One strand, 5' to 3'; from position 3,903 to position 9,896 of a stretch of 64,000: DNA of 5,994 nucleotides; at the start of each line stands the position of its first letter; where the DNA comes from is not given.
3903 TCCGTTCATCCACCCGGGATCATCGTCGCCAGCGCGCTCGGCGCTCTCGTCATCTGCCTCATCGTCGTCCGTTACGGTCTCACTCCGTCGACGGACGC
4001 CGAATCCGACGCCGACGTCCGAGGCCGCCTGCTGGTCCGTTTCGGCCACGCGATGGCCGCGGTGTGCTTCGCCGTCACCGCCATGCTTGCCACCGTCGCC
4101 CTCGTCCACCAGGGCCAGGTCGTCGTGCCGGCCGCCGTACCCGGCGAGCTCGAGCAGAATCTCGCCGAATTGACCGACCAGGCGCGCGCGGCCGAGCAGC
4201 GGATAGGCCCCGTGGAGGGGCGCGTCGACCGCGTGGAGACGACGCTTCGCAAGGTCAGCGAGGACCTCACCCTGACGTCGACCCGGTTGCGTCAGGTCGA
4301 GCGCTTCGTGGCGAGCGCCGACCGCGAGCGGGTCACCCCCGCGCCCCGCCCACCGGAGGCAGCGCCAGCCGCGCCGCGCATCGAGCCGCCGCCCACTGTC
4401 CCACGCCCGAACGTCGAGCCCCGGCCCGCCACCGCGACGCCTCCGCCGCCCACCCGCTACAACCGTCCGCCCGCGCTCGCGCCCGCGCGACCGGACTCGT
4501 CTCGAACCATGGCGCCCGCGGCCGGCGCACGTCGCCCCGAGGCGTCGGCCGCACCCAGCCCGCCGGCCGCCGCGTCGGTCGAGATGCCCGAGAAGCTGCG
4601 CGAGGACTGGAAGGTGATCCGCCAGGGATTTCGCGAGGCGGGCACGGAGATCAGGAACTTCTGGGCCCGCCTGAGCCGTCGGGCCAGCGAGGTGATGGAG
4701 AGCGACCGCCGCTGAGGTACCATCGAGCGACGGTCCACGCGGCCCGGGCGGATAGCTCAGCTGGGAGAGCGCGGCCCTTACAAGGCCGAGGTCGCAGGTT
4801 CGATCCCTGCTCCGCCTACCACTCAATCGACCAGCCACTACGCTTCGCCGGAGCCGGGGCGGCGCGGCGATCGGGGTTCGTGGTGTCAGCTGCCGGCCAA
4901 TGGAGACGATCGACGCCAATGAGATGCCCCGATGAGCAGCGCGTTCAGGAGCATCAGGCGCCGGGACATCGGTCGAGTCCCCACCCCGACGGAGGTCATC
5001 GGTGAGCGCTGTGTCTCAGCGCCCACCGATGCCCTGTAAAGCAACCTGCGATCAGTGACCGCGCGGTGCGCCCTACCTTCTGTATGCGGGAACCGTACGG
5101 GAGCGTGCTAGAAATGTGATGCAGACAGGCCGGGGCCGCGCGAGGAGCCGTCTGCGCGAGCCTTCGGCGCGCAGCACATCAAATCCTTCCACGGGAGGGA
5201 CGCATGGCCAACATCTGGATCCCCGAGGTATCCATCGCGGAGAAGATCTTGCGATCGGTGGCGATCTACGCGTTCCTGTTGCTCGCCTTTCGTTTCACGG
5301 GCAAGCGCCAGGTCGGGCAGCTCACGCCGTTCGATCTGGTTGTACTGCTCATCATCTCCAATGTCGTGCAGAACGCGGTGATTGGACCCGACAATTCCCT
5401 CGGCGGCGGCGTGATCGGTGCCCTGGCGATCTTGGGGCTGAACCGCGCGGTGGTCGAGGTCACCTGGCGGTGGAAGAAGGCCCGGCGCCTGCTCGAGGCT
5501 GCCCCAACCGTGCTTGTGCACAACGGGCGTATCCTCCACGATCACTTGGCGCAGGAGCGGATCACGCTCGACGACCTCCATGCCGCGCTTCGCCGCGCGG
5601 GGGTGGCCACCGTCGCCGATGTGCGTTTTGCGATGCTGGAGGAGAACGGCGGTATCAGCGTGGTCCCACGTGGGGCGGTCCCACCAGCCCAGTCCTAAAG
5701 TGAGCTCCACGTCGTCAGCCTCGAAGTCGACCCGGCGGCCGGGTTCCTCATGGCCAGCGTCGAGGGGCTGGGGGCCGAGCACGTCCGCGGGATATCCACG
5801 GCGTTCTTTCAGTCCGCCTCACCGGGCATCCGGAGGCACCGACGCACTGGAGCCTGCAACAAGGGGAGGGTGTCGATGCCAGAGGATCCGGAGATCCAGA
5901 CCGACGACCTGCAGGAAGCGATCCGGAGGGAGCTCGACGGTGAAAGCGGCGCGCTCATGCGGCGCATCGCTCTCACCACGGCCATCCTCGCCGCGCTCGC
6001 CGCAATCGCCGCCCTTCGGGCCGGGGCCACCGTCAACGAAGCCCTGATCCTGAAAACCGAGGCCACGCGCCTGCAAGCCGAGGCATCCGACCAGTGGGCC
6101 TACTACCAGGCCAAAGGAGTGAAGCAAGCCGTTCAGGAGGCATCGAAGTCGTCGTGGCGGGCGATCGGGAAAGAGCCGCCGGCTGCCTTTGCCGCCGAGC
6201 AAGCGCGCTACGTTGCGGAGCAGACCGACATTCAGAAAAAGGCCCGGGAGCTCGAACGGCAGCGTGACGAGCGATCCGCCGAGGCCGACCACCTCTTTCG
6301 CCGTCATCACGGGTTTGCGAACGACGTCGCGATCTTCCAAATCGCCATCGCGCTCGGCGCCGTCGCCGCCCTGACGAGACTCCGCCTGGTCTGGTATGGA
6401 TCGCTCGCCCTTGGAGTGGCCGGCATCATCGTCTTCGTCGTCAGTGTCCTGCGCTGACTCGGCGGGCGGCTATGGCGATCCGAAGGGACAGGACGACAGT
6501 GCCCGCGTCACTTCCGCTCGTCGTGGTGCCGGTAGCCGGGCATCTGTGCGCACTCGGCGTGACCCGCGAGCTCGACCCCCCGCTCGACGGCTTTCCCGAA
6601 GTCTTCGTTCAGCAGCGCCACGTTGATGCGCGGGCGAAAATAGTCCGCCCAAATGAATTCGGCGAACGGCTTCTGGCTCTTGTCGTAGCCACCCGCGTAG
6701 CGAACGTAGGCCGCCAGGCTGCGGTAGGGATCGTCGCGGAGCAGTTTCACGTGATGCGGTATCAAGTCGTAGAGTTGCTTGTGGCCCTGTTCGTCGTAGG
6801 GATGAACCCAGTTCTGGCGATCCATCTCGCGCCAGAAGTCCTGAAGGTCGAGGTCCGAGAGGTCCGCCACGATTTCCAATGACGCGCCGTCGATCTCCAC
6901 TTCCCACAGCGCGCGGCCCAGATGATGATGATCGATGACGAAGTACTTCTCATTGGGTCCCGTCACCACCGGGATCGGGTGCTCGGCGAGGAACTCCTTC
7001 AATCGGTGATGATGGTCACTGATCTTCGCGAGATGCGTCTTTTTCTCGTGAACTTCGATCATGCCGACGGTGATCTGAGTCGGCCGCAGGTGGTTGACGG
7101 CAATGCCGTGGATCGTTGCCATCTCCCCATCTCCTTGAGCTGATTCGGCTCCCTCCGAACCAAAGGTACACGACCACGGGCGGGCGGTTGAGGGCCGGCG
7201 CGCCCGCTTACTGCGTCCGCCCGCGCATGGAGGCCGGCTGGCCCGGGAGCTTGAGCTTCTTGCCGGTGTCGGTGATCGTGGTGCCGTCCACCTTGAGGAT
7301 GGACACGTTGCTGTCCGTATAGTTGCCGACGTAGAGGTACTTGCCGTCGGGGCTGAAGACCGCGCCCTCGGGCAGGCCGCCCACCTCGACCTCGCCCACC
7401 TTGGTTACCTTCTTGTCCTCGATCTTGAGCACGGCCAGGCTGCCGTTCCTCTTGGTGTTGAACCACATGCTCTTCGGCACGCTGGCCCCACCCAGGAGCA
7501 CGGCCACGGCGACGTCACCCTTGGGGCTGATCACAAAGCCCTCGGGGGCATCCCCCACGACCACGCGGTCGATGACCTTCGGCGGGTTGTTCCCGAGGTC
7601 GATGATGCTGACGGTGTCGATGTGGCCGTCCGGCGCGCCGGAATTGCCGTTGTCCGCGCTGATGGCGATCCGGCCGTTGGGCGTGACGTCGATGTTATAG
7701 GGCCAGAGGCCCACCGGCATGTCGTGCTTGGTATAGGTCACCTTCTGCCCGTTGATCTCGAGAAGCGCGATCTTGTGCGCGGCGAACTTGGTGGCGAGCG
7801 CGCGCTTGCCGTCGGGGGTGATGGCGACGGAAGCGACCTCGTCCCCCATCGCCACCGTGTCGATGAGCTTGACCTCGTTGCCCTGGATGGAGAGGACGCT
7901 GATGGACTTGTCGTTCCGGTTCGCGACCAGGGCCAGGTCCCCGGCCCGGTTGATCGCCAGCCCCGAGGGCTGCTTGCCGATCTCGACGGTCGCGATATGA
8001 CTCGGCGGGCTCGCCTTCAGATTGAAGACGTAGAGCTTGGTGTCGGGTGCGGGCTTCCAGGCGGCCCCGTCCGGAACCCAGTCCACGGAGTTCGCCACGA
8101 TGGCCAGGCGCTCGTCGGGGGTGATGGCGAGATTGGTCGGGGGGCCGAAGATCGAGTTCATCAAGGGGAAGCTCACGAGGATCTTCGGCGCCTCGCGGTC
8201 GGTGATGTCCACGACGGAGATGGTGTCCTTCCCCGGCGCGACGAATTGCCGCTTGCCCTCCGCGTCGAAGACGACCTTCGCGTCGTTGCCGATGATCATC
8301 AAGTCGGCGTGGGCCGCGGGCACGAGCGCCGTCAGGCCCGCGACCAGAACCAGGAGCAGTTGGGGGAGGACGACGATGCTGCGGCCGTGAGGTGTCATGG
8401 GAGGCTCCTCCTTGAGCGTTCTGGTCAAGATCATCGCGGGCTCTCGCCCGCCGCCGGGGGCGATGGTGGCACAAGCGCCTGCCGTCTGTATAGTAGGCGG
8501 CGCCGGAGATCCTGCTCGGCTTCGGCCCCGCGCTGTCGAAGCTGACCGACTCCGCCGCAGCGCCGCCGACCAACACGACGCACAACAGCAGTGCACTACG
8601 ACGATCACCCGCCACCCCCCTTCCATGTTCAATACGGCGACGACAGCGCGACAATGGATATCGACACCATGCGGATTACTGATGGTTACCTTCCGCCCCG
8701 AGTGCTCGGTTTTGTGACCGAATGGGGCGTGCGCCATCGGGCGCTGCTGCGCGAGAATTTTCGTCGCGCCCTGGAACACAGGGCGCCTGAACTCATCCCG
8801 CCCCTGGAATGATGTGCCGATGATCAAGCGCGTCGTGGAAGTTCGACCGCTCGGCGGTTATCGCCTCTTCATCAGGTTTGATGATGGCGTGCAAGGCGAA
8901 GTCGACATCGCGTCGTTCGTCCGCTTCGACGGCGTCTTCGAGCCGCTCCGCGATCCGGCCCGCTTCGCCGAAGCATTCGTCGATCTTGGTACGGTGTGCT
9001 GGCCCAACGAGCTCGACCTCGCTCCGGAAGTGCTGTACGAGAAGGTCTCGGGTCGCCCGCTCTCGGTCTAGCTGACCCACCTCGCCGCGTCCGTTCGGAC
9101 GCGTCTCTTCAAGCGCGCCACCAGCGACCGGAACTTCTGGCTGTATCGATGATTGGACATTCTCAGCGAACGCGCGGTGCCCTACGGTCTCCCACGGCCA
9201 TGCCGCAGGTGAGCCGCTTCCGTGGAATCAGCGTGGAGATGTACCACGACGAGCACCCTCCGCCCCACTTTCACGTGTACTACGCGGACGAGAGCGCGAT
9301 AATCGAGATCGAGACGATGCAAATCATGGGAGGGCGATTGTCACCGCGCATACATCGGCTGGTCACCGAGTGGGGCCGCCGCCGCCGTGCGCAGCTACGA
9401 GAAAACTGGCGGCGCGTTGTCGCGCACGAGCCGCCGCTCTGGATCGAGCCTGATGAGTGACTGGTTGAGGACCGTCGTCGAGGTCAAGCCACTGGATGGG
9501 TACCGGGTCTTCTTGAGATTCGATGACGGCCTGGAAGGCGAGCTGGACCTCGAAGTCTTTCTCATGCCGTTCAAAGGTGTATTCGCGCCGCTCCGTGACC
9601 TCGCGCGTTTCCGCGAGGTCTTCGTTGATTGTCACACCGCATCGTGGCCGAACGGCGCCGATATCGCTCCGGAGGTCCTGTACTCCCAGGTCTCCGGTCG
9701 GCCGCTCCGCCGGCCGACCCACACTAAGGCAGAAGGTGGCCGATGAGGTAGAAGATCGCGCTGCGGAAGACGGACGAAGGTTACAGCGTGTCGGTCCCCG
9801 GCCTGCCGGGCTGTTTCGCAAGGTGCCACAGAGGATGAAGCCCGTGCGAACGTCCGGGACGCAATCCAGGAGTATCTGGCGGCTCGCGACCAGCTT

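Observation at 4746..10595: tRNA-Val followed by a ~5.7-kb lower-GC block ending in a direct repeat of the tRNA 3' part: likely a decayed integrative island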

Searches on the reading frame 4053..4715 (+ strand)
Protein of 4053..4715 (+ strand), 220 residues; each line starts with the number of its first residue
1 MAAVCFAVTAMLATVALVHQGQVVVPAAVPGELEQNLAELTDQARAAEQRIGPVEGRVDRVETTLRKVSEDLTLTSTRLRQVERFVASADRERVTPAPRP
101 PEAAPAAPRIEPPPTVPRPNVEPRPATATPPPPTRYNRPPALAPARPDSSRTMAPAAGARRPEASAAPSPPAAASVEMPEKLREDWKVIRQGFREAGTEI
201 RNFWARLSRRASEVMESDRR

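Call 70: find_encoding_contigs(protein=window:4053-4715:+, flank=8000, max_places=10)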
Protein window:4053-4715:+ (220 aa): 4 contigs read that carry it; 4 places shown.
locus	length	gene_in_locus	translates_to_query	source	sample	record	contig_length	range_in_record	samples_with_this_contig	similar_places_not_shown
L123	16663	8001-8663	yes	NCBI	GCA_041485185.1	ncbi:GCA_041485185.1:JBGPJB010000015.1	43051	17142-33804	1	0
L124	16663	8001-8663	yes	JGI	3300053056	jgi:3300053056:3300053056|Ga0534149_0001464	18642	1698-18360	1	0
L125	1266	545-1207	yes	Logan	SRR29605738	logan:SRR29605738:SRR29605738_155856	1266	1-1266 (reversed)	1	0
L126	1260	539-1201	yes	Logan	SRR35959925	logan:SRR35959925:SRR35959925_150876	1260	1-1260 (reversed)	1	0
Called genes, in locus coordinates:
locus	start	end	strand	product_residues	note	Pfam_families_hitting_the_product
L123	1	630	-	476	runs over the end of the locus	PF01078:Mg_chelatase (faint), PF05496:RuvB_N, PF13191:AAA_16 (faint), PF00004:AAA, PF07728:AAA_5 (faint), PF16193:AAA_assoc_2, PF22703:Cdc6_lid (faint), PF12002:MgsA_C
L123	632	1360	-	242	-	PF00702:Hydrolase, PF12710:HAD (weak), PF13419:HAD_2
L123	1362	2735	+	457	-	PF13525:YfiO (faint), PF13428:TPR_14 (faint), PF12895:ANAPC3 (faint), PF13174:TPR_6 (faint), PF13371:TPR_9 (faint), PF13424:TPR_12 (faint), PF13432:TPR_16 (faint), PF21545:T7SS_EccA1_N (weak), +5 more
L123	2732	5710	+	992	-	PF07719:TPR_2 (faint), PF09976:TPR_21 (faint), PF13174:TPR_6 (faint), PF13181:TPR_8 (faint), PF13432:TPR_16, PF13525:YfiO (weak), PF13432:TPR_16, PF23914:TPR_CcmH_CycH (weak), +4 more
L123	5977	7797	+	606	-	PF02730:AFOR_N, PF01314:AFOR_C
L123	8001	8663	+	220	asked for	-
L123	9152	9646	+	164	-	PF04239:DUF421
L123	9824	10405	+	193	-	PF14235:DUF4337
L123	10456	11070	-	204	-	PF08857:ParBc_2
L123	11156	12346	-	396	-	PF25174:Beta-prop_THOC3 (faint), PF22494:choice_anch_I (faint), PF16819:DUF5074 (faint), PF10282:Lactonase (weak)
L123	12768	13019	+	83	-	PF10387:DUF2442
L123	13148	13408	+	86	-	PF13711:DUF4160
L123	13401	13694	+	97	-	PF10387:DUF2442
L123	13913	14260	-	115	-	PF13087:AAA_12, PF13538:UvrD_C_2 (weak)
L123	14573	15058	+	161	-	PF04120:Iron_permease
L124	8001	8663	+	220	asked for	-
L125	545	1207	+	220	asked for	-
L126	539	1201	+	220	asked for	-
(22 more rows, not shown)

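Call 72: find_related_loci(query=window:4053-4715:+, collection=metagenome_contigs, flank=10000)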
Query window:4053-4715:+ (220 aa) in metagenome_contigs; peptide patterns used: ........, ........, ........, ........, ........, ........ (x = any residue, [..] = any of these).
600 stretches matched a pattern (row limit reached: there are more); 1 encode a relative of the query (tblastn E <= 1e-3); 1 distinct loci.
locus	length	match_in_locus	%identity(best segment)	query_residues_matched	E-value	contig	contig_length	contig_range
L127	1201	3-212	80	134-204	9e-35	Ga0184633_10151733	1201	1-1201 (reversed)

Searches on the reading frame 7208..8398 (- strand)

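Call 74: search_protein_families(library=phrogs, proteins=[window:7208-8398:-], max_evalue=0.001)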
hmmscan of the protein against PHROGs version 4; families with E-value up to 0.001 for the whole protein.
window:7208-8398:- (396 aa): 1 family
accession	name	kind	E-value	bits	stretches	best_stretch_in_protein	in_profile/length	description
phrog_19989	-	unknown function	2.4e-05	24.7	0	346-370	41-258/331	-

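Call 75: search_protein_families(library=padloc, proteins=[window:7208-8398:-], max_evalue=0.001)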
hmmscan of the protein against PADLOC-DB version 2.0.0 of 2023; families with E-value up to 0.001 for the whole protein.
window:7208-8398:- (396 aa): 0 families

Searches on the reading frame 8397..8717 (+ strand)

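Call 23: search_protein_families(library=pfam, proteins=[window:8397-8717:+], max_evalue=1)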
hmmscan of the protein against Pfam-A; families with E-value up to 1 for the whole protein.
window:8397-8717:+ (106 aa): 1 family
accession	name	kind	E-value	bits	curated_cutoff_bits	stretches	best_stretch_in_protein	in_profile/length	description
PF05749.17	Rubella_E2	-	0.042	13.9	27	1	24-102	126-208/288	Rubella membrane glycoprotein E2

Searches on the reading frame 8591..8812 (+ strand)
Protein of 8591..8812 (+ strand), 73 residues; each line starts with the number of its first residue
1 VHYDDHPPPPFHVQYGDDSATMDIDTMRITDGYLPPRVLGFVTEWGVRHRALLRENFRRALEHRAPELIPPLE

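Call 23: search_protein_families(library=pfam, proteins=[window:8591-8812:+], max_evalue=1)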
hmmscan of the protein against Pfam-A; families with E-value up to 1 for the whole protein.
window:8591-8812:+ (73 aa): 1 family
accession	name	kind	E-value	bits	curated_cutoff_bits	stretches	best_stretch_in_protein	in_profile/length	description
PF13711.11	DUF4160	-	1.3e-10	41.7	23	1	2-57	7-64/65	Domain of unknown function (DUF4160)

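Call 74: search_protein_families(library=phrogs, proteins=[window:8591-8812:+], max_evalue=0.001)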
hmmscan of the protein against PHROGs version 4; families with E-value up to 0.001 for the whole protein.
window:8591-8812:+ (73 aa): 1 family
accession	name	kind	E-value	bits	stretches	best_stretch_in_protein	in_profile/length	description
phrog_14333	-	unknown function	2.7e-11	44.9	1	1-73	14-86/86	-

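Call 75: search_protein_families(library=padloc, proteins=[window:8591-8812:+], max_evalue=0.001)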
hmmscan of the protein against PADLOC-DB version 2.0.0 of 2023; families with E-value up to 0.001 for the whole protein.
window:8591-8812:+ (73 aa): 0 families

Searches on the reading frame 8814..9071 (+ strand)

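Call 8: search_protein_families(library=pfam, proteins=[window:8814-9071:+], max_evalue=0.01)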
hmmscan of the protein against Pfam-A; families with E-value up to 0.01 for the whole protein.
window:8814-9071:+ (85 aa): 1 family
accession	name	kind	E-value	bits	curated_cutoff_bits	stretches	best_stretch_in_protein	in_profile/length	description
PF10387.14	DUF2442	-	1.7e-16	60.6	23.9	1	7-77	1-69/72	Protein of unknown function (DUF2442)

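Call 74: search_protein_families(library=phrogs, proteins=[window:8814-9071:+], max_evalue=0.001)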
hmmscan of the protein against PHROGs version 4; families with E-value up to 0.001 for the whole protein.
window:8814-9071:+ (85 aa): 2 families
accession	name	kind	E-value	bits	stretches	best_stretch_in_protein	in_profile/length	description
phrog_37898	-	unknown function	6.5e-13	50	1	6-78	18-90/100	-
phrog_29047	-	unknown function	3.3e-12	47.6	1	6-77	8-78/159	-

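Call 75: search_protein_families(library=padloc, proteins=[window:8814-9071:+], max_evalue=0.001)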
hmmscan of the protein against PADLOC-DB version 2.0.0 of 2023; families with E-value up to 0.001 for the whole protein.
window:8814-9071:+ (85 aa): 0 families

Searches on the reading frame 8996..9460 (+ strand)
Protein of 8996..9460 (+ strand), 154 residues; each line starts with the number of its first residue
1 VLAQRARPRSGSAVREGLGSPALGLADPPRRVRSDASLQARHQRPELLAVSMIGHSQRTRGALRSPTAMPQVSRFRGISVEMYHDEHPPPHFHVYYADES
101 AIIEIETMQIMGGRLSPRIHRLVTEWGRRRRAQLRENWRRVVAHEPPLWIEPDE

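Call 8: search_protein_families(library=pfam, proteins=[window:8996-9460:+], max_evalue=0.01)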
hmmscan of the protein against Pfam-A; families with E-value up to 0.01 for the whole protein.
window:8996-9460:+ (154 aa): 1 family
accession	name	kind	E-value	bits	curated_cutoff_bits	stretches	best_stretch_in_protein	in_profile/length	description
PF13711.11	DUF4160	-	8.2e-17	61.6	23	1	77-138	1-64/65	Domain of unknown function (DUF4160)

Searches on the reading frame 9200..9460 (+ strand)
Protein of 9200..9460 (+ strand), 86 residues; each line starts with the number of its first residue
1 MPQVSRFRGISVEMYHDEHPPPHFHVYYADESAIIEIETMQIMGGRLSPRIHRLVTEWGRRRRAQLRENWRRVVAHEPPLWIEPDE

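Call 74: search_protein_families(library=phrogs, proteins=[window:9200-9460:+], max_evalue=0.001)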
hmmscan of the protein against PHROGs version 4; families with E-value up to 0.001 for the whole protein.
window:9200-9460:+ (86 aa): 1 family
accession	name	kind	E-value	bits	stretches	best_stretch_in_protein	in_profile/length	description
phrog_14333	-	unknown function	3.1e-20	73.6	1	1-75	1-75/86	-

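Call 75: search_protein_families(library=padloc, proteins=[window:9200-9460:+], max_evalue=0.001)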
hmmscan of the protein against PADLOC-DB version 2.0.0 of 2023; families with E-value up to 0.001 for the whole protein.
window:9200-9460:+ (86 aa): 0 families

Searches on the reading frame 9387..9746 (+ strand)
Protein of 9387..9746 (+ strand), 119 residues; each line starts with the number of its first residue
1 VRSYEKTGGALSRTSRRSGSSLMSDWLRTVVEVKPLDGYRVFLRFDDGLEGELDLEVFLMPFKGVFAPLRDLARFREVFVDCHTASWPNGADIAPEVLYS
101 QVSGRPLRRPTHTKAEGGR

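Call 8: search_protein_families(library=pfam, proteins=[window:9387-9746:+], max_evalue=0.01)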
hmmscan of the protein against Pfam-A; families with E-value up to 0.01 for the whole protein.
window:9387-9746:+ (119 aa): 1 family
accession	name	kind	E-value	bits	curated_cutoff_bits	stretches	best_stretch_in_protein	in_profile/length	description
PF10387.14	DUF2442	-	2.8e-13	50.3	23.9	1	30-101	1-69/72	Protein of unknown function (DUF2442)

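Call 74: search_protein_families(library=phrogs, proteins=[window:9453-9746:+], max_evalue=0.001)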
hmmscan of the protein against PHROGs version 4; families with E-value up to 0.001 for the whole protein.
window:9453-9746:+ (97 aa): 2 families
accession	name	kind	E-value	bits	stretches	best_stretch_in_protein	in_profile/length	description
phrog_37898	-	unknown function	4.5e-10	40.9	1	7-79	18-89/100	-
phrog_29047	-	unknown function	1.2e-07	32.8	1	7-80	8-79/159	-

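Call 75: search_protein_families(library=padloc, proteins=[window:9453-9746:+], max_evalue=0.001)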
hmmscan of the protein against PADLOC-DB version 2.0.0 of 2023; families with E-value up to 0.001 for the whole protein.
window:9453-9746:+ (97 aa): 0 families
